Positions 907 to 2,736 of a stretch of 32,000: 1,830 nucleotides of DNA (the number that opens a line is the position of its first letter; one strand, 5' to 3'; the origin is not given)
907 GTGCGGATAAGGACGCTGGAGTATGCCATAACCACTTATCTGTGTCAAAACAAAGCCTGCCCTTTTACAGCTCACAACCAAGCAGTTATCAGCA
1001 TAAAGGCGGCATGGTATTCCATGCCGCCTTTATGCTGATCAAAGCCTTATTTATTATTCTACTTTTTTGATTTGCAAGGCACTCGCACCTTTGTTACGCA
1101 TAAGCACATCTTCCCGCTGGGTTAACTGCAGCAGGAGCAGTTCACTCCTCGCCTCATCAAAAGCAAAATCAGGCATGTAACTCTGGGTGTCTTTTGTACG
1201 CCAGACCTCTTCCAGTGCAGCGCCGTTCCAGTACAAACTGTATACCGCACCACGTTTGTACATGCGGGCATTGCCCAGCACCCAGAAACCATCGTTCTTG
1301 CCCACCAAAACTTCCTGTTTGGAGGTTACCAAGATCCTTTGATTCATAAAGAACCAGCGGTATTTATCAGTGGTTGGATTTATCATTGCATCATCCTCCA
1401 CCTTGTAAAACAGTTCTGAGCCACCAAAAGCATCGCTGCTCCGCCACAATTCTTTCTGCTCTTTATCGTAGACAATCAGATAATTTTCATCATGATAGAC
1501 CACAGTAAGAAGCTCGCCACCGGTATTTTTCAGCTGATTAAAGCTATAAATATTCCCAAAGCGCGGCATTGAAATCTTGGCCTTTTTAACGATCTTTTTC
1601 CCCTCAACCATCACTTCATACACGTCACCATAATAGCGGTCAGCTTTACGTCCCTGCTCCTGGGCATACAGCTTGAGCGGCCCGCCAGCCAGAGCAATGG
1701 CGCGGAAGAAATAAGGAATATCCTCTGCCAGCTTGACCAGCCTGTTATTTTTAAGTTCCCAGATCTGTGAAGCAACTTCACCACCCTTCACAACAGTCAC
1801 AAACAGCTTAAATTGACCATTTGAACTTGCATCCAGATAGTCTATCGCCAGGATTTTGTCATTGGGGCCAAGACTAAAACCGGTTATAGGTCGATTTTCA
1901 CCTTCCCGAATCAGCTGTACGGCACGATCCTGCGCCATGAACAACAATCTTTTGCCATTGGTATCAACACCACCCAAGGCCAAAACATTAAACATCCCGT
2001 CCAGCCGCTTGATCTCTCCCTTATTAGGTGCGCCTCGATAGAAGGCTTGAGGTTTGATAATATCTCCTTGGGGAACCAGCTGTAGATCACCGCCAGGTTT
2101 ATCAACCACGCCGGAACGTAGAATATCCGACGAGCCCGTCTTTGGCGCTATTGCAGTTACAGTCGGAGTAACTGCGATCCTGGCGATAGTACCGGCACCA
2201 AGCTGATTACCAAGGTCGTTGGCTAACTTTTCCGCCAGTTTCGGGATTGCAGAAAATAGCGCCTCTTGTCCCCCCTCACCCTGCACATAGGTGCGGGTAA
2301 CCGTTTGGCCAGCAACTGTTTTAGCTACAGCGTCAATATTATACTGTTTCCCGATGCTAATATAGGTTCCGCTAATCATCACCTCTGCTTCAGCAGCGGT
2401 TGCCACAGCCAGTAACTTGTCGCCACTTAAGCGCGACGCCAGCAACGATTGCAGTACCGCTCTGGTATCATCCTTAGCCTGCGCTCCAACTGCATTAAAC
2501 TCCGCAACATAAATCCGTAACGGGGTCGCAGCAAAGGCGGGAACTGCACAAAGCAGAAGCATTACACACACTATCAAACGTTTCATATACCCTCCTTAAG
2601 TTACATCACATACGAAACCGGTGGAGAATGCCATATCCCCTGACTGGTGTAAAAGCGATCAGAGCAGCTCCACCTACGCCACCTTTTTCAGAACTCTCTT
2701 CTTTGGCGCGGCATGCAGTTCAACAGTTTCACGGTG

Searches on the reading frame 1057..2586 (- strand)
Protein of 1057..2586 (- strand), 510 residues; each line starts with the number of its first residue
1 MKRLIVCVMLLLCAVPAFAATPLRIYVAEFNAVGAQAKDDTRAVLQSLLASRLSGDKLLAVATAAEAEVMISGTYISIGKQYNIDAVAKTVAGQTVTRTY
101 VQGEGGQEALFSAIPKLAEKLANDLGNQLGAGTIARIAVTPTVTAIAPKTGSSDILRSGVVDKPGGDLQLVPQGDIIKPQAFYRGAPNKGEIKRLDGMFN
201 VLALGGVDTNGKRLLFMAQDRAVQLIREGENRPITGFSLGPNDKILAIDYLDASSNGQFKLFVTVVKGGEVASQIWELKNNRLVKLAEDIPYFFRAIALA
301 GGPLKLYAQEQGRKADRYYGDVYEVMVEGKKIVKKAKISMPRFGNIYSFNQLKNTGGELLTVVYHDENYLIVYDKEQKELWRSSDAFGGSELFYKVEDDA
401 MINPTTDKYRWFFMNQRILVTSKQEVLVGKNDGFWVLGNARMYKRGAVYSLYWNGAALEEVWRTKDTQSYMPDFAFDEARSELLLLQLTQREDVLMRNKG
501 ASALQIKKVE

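Call 7: search_protein_families(library=pfam, proteins=[window:1057-2586:-])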
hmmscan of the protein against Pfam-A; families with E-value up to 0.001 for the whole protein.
window:1057-2586:- (510 aa): 0 families

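Call 18: search_protein_families(library=ncbifam, proteins=[window:1057-2586:-], max_evalue=1)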
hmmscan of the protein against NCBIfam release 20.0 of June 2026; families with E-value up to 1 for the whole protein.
window:1057-2586:- (510 aa): 0 families

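Call 25: find_homologous_proteins(query=window:1057-2586:-, max_evalue=0.001)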
Query window:1057-2586:- (510 aa): 390 proteins with E <= 0.001 among 8000 candidates; the best 120 are listed.
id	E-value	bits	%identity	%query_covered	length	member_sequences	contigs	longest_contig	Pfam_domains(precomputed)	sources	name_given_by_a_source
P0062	0.0e+0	1132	100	100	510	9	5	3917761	-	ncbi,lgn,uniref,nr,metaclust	ncbi:hypothetical protein [Trichlorobacter lovleyi]|uniref:VCBS repeat-containing protein n=1 Tax=Tr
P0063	2.0e-274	929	82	98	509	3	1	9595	-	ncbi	-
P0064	1.7e-273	926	81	100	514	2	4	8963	-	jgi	jgi:hypothetical protein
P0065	1.7e-267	906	79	100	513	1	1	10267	-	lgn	-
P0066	4.9e-266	901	78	100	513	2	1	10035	-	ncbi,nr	ncbi:MAG: VCBS repeat-containing protein [Geobacter sp.]|nr:VCBS repeat-containing protein [Geobacte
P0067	6.2e-266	901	78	96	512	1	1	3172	-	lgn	-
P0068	1.4e-265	900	78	100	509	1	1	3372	-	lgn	-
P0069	1.6e-265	899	78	100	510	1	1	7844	-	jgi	-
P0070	2.3e-265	899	77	100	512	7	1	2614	-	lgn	-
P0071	6.7e-265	897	79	100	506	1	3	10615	-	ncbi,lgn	-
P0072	1.3e-263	893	78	100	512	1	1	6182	-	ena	-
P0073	3.1e-262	889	77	100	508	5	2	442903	-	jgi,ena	-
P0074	6.5e-262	887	77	100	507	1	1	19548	-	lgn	-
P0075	3.6e-261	885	78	100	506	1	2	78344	-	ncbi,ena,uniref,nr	ncbi:VCBS repeat-containing protein [Trichlorobacter lovleyi]|uniref:VCBS repeat-containing protein 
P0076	9.0e-260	880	76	100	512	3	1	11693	-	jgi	-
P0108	4.5e-236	802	70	100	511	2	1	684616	-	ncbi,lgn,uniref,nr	ncbi:hypothetical protein SAMN02745119_00016 [Trichlorobacter thiogenes]|uniref:VCBS repeat-containi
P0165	9.8e-194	663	64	91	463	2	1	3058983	-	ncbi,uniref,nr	ncbi:VCBS repeat-containing protein [Trichlorobacter ammonificans]|uniref:VCBS repeat-containing pro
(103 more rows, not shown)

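Call 41: find_encoding_contigs(protein=P0108, flank=6000, max_places=1)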
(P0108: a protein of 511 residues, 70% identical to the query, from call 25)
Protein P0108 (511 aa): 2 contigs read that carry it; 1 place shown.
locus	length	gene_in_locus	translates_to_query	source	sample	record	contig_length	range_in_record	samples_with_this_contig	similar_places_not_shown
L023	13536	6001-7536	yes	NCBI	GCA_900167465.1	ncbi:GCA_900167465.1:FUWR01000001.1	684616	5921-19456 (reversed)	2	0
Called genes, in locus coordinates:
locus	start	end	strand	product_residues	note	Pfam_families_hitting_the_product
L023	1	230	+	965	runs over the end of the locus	PF00289:Biotin_carb_N, PF02786:CPSase_L_D2, PF02785:Biotin_carb_C (weak), PF00364:Biotin_lipoyl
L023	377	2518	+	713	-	PF01642:MM_CoA_mutase, PF02310:B12-binding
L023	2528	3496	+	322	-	PF03308:MeaB, PF02492:cobW (faint), PF03029:ATP_bind_1 (faint)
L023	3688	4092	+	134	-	PF00903:Glyoxalase, PF13468:Glyoxalase_3, PF13669:Glyoxalase_4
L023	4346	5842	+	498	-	-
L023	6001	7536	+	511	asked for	-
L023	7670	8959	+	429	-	PF13393:tRNA-synt_His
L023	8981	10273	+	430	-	PF00709:Adenylsucc_synt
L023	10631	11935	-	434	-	PF00155:Aminotran_1_2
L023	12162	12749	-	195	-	-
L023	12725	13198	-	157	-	PF19480:DUF6016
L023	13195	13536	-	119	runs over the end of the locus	PF00903:Glyoxalase, PF19581:Glyoxalase_7 (weak), PF12681:Glyoxalase_2 (weak), PF18029:Glyoxalase_6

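Call 42: find_encoding_contigs(protein=P0165, flank=6000, max_places=1)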
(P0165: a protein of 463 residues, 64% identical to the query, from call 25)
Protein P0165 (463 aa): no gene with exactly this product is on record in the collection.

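Call 49: search_protein_families(library=padloc, proteins=[window:1057-2586:-], max_evalue=0.01)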
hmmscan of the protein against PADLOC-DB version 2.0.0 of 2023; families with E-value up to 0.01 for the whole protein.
window:1057-2586:- (510 aa): 0 families

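Call 93: predict_structure(alignment_id=A6)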
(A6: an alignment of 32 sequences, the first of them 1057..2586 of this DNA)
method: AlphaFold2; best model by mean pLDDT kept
length: 510 residues; sequences in the alignment: 32
mean_pLDDT: 75.7   pTM: 0.58
mean pLDDT of the five models: 75.7, 71.2, 69.9, 68.9, 66.7
residues with pLDDT >= 90: 162; 70-90: 213; 50-70: 48; < 50: 87
segments of 3 or more residues with pLDDT < 50: 140-189, 392-412, 435-442, 492-499
pLDDT, mean of each block of 10 residues (from residue 1): 72 58 88 76 85 85 83 87 91 87 85 91 89 73 34 28 31 34 36 69 88 88 88 89 86 89 84 91 93 92 91 58 89 91 85 93 87 93 81 38 36 68 92 50 72 92 81 87 82 44 81
secondary structure, 60 per line:
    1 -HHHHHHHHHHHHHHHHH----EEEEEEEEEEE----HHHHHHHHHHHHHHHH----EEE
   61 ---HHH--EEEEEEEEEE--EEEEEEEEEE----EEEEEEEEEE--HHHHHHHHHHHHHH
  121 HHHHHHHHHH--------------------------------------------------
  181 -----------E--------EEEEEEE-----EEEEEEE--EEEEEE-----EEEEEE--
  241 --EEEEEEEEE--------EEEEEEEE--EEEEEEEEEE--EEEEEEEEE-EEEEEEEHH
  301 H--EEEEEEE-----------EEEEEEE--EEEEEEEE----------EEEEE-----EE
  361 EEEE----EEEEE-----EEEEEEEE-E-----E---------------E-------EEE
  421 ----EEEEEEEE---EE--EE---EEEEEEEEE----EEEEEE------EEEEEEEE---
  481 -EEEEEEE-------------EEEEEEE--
elements in order: H2-18 E23-33 H38-53 E58-60 E69-78 E81-90 E95-104 H107-130 E201-207 E213-219 E222-227 E233-238 E243-251 E260-267 E270-279 E282-290 E292-298 E304-310 E322-328 E331-338 E349-353 E359-364 E369-373 E379-386 E418-420 E425-432 E445-453 E458-463 E470-477 E482-488 E502-508

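Call 96: fold_search(model_id=the predicted structure, library=pdb)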
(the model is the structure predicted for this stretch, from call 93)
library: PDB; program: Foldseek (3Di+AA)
matches with E <= 10: 1367; with E <= 0.001: 348
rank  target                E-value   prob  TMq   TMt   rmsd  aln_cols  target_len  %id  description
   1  7mx5_A                3.2e-09  1.00  0.26  0.32  21.7       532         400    9  Crystal structure of TolB from Acinetobacter baumannii (released 2021-05-26)
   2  7mx5_B                8.8e-09  1.00  0.26  0.32  22.0       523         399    8  Crystal structure of TolB from Acinetobacter baumannii (released 2021-05-26)
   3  9a2l_MODEL_1_A        1.5e-08  1.00  0.25  0.29  17.6       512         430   10  Model of E. coli TolB by in-cell photo-crosslinking MS and deep learning (released 2023-02-24)
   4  6pnv                  3.3e-08  1.00  0.28  0.33  17.9       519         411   10  1.42 Angstrom Resolution Crystal Structure of Translocation Protein TolB from Salmonella enterica (released 2019-07-17)
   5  9b9w_B                1.9e-07  1.00  0.32  0.49  11.9       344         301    9  Crystal structure of the ternary complex of DCAF1 and WDR5 with PROTAC, OICR-40792 (released 2024-11-06)
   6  4z8l_A                2.4e-07  1.00  0.33  0.49  11.3       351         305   11  Crystal structure of DCAF1/SIV-MND VPX/MND SAMHD1 NTD ternary complex (released 2015-06-17)
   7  9dlw_B                2.4e-07  1.00  0.32  0.47  12.1       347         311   10  Crystal structure of the ternary complex of DCAF1 and WDR5 with PROTAC, OICR-41114 (released 2024-11-06)
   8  9r0q                  2.8e-07  1.00  0.34  0.47   7.6       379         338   13  Paraoxonase-1 in complex with terbium(III) and 2-hydroxyquinoline (released 2025-08-06)
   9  9b9h_B                3.9e-07  1.00  0.36  0.52  11.5       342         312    9  Crystal structure of the ternary complex of DCAF1 and WDR5 with PROTAC, OICR-40333 (released 2024-11-06)
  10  4cc9_A                6.2e-07  1.00  0.34  0.51  11.3       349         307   10  Crystal structure of human SAMHD1 (amino acid residues 582-626) bound to Vpx isolated from sooty mangabey and human DC (released 2013-12-11)
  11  5aja_A                8.9e-07  1.00  0.33  0.50  11.6       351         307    9  Crystal structure of mandrill SAMHD1 (amino acid residues 1-114) bound to Vpx isolated from mandrill and human DCAF1 ( (released 2015-04-22)
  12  6zx9_B                1.1e-06  1.00  0.33  0.46  11.7       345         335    8  Crystal structure of SIV Vpr,fused to T4 lysozyme, isolated from moustached monkey, bound to human DDB1 and human DCAF (released 2021-07-21)
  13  9nso_B                1.4e-06  1.00  0.33  0.50  10.4       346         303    9  Crystal structure of the ternary complex of DCAF1 and WDR5 with PROTAC, OICR-41060 (released 2026-03-25)
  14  9a40_B                1.6e-06  1.00  0.33  0.43  11.2       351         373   10  model of Cullin4 (released 2024-09-18)
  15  6sj7_B                1.6e-06  1.00  0.19  0.14  21.5       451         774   11  Structure of the human DDB1-DDA1-DCAF15 E3 ubiquitin ligase bound to RBM39 and Indisulam (released 2019-12-18)
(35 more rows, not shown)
